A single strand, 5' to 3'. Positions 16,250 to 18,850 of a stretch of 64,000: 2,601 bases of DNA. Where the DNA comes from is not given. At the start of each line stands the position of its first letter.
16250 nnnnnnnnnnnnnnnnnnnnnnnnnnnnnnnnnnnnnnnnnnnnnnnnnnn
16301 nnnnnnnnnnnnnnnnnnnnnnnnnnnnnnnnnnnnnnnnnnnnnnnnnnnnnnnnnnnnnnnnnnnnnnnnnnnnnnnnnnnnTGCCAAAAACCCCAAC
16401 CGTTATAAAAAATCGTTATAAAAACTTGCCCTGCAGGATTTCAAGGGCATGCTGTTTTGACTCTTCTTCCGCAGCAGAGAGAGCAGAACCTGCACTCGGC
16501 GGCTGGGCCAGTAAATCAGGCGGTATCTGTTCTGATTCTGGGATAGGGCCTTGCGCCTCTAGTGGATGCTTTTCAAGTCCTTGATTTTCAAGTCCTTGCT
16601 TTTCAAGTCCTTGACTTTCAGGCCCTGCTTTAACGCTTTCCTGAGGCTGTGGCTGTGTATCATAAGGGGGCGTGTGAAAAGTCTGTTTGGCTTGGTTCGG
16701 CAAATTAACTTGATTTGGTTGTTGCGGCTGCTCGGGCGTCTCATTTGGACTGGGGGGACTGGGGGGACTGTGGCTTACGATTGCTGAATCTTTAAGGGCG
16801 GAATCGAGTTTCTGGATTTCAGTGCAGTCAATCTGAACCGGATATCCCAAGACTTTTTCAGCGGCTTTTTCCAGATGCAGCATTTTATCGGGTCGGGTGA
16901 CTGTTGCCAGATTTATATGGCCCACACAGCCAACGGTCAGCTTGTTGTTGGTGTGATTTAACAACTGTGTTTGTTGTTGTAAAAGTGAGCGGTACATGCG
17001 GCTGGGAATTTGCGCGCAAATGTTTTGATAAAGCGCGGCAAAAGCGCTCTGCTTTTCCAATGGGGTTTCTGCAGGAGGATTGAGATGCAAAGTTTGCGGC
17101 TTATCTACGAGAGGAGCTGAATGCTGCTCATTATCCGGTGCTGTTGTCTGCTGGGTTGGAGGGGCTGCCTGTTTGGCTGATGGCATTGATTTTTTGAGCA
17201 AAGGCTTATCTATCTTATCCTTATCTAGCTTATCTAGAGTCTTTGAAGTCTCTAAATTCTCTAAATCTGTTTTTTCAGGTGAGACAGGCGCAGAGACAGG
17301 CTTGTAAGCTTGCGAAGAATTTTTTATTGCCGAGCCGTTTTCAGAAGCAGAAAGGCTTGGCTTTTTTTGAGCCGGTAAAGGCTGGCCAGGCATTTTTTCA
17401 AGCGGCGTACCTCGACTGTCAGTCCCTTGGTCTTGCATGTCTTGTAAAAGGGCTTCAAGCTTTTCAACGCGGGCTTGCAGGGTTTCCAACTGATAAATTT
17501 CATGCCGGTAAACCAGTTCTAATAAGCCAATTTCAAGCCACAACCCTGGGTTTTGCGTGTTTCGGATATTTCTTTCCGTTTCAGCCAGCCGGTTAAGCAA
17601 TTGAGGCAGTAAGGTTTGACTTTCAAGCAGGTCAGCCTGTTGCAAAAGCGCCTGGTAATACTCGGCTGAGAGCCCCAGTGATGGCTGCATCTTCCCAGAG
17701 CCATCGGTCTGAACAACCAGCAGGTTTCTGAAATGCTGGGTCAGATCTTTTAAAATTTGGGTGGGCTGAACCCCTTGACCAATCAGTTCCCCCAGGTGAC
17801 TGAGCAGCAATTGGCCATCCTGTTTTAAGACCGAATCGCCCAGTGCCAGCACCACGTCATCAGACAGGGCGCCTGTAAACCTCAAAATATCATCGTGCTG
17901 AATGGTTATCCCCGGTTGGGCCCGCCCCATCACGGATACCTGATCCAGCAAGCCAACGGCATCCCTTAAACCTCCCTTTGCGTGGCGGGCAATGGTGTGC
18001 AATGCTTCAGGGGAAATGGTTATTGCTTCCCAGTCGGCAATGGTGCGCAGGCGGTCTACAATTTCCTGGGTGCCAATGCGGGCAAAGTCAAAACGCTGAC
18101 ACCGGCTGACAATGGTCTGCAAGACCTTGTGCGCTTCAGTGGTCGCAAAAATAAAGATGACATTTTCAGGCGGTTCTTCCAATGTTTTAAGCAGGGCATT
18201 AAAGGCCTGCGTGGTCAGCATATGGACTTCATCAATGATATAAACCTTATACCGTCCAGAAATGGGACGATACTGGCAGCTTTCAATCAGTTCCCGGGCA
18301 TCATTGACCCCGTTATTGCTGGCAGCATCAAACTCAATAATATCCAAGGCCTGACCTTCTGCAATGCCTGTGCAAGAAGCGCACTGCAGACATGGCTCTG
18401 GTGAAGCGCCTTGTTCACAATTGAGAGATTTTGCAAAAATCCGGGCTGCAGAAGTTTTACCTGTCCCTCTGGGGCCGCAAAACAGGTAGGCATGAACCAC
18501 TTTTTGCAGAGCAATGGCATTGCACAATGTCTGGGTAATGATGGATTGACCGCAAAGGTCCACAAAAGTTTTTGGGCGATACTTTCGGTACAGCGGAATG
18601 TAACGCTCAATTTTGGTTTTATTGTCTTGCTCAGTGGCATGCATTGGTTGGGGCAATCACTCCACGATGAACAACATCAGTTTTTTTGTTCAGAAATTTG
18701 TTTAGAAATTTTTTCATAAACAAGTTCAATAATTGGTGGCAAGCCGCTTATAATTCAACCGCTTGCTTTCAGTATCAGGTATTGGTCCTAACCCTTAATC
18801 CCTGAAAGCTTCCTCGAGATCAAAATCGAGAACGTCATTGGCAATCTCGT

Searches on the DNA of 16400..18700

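Call 30: search_rna_families(source=window, start=16400, end=18700, threshold=evalue, max_evalue=10)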
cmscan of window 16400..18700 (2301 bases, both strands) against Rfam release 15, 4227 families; matches with E-value up to 10: 4.
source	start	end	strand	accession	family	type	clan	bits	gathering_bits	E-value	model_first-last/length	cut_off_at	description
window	17199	17371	+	RF02834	VqmR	Gene; sRNA;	-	17.2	76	3.8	1-154/154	no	Vibrio RNA VqmR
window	16424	16496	+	RF00560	SNORA17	Gene; snRNA; snoRNA; HACA-box;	CL00029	15.3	29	9.2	1-132/132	no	Small nucleolar RNA SNORA17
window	17629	17719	-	RF02216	ZNFX1-AS1_2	Gene; lncRNA;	-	15.2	45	1.3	1-93/93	no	ZNFX1 antisense RNA 1 conserved region 2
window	16437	16504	+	RF01946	KCNQ1OT1_1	Gene; lncRNA;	-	6.8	70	6.7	396-464/464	no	KCNQ1 overlapping transcript 1 conserved region 1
